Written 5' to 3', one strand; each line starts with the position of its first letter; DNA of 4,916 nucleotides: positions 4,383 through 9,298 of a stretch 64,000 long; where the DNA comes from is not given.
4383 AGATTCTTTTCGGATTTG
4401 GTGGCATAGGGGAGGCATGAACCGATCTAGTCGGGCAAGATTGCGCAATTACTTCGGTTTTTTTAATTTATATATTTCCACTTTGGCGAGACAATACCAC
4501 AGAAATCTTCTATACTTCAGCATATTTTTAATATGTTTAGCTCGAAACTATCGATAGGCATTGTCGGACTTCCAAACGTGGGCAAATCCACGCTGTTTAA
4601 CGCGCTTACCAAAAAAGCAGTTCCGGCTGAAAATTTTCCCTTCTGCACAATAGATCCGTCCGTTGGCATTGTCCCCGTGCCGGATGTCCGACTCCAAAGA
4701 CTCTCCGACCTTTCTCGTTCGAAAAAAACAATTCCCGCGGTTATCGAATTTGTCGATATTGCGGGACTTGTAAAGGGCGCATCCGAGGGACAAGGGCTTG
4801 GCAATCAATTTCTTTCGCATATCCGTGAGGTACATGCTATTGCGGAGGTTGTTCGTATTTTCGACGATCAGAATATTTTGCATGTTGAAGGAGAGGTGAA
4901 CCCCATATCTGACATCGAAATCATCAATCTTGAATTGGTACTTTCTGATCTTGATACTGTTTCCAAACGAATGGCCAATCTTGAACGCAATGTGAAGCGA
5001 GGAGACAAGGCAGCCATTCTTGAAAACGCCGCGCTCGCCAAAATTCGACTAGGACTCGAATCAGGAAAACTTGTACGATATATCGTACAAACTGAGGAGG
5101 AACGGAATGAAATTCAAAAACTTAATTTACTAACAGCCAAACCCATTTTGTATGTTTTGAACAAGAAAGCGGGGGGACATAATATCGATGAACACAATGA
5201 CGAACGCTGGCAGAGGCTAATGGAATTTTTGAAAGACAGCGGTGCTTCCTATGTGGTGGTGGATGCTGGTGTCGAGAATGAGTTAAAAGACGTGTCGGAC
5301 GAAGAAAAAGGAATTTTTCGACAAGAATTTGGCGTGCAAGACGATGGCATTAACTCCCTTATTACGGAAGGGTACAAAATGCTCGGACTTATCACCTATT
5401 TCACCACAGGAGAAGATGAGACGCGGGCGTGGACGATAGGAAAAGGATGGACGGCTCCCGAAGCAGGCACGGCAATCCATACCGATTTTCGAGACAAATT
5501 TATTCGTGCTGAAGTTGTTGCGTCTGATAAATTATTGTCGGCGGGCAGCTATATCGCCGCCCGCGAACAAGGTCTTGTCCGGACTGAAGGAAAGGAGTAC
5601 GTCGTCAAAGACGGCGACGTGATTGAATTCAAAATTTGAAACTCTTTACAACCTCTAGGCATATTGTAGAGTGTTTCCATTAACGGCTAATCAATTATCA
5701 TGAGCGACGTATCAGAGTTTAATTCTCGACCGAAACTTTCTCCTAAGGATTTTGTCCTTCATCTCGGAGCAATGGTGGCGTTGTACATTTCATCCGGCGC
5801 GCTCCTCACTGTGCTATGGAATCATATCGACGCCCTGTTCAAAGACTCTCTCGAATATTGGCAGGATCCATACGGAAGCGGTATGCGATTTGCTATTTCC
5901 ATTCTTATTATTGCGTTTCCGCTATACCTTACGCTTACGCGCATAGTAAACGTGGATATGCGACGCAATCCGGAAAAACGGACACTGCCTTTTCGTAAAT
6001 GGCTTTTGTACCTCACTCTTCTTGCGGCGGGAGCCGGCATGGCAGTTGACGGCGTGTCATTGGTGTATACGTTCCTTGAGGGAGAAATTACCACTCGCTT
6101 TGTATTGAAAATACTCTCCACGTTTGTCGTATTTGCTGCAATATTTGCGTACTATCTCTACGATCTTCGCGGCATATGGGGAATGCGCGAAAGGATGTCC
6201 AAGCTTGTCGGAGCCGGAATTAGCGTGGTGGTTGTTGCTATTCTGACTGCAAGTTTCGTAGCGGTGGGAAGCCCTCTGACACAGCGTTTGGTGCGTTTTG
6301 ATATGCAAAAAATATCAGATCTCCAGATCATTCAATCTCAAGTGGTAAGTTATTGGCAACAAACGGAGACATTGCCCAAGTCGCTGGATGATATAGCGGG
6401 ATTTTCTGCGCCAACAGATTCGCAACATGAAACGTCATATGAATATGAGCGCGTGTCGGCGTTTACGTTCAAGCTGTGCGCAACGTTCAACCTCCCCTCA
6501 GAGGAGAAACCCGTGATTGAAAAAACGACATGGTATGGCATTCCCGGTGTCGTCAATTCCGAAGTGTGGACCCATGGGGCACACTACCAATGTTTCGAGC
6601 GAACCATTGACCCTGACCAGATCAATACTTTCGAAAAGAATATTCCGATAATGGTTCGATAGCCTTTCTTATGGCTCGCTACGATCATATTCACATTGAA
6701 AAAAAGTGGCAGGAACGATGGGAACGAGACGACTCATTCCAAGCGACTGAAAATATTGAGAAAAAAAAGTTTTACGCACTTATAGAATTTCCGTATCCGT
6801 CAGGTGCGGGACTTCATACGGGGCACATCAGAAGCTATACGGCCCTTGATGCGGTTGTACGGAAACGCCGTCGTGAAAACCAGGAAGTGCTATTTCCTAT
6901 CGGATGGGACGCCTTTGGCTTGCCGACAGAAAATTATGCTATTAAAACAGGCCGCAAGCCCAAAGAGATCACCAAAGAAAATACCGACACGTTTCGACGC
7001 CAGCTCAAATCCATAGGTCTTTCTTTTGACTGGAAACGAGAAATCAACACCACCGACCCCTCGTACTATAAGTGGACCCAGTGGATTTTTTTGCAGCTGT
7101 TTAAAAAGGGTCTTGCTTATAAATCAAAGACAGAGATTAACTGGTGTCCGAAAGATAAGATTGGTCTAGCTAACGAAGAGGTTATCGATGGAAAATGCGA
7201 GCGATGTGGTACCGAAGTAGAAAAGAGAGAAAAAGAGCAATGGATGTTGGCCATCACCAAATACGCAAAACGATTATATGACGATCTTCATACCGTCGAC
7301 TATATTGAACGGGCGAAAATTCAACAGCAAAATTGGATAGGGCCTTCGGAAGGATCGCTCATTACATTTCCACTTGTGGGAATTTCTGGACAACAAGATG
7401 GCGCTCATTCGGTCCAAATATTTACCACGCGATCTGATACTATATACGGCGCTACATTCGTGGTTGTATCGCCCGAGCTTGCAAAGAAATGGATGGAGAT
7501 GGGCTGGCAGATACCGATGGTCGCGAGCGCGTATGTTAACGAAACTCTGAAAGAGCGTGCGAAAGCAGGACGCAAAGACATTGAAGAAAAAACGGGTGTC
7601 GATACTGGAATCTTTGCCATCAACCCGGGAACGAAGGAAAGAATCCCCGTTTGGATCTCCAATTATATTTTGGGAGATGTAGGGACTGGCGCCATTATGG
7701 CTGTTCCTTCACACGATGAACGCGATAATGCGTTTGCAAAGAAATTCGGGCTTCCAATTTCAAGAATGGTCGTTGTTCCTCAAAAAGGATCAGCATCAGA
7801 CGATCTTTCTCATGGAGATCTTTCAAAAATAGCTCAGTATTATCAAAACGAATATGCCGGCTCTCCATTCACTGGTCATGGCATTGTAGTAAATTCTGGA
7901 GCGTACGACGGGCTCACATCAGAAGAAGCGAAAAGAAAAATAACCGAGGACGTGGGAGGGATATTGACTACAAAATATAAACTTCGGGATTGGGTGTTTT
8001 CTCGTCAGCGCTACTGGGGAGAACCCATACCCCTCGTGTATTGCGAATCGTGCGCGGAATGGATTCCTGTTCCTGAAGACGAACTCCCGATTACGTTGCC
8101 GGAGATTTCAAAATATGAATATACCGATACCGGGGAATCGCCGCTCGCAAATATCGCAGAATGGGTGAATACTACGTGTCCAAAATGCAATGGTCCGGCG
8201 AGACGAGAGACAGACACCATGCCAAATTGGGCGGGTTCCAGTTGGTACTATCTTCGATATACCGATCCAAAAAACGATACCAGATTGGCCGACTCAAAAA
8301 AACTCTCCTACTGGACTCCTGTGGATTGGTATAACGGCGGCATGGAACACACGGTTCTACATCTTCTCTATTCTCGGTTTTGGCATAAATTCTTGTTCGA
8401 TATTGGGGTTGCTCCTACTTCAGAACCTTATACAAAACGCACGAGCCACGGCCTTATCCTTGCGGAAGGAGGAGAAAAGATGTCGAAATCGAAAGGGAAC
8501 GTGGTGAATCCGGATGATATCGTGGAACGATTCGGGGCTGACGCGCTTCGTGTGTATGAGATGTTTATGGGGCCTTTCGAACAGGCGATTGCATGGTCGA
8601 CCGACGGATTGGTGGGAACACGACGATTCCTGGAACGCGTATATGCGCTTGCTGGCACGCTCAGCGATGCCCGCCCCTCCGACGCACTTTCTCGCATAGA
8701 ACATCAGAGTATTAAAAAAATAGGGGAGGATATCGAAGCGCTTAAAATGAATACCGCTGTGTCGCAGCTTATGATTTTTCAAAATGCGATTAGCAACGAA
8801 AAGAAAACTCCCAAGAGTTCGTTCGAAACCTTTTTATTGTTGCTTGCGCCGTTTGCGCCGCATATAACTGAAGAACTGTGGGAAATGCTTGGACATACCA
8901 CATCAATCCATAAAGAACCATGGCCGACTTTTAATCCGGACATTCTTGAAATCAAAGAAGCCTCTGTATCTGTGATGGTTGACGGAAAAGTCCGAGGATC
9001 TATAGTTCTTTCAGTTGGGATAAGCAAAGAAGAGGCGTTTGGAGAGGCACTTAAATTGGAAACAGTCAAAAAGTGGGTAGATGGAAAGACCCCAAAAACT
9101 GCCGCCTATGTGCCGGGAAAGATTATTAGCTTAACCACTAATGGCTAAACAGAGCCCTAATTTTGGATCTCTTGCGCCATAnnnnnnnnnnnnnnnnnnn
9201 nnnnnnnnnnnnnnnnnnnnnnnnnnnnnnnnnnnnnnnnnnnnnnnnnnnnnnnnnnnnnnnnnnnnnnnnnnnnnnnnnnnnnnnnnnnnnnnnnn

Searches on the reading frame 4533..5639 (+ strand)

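Call 69: search_protein_families(library=pfam, proteins=[window:4533-5639:+], max_evalue=0.00001)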
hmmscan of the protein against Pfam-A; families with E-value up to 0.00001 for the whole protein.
window:4533-5639:+ (368 aa): 3 families
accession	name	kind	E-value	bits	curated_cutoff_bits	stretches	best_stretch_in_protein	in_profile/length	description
PF06071.19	YchF-GTPase_C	-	2e-32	111.6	27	1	286-368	1-83/84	Protein of unknown function (DUF933)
PF01926.29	MMR_HSR1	-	9.7e-22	77.7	21.9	1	8-120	2-94/113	50S ribosome-binding GTPase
PF02421.24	FeoB_N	-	3.2e-07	30.4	27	1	8-51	3-46/156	Ferrous iron transport protein B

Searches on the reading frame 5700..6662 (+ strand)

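Call 69: search_protein_families(library=pfam, proteins=[window:5700-6662:+], max_evalue=0.00001)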
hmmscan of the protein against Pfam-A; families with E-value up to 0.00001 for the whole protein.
window:5700-6662:+ (320 aa): 1 family
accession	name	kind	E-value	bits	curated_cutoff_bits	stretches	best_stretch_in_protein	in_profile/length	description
PF18920.5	DUF5671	-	4e-18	66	28.4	1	18-151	2-131/132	Domain of unknown function (DUF5671)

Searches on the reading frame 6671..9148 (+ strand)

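Call 69: search_protein_families(library=pfam, proteins=[window:6671-9148:+], max_evalue=0.00001)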
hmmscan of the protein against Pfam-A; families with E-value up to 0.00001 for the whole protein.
window:6671-9148:+ (825 aa): 4 families
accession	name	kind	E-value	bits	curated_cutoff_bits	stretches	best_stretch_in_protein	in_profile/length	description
PF00133.28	tRNA-synt_1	-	1e-50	173.2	22.7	2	12-215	1-216/414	tRNA synthetases class I (I, L, M and V)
PF13603.12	tRNA-synt_1_2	-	2.5e-47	161.2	25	1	220-427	1-183/185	Leucyl-tRNA synthetase, editing domain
PF09334.17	tRNA-synt_1g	-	1.2e-31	110.4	20.1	2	40-185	7-148/391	tRNA synthetases class I (M)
PF08264.19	Anticodon_1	-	1.7e-18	67.3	25.1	1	678-779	9-137/148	Anticodon-binding domain of tRNA ligase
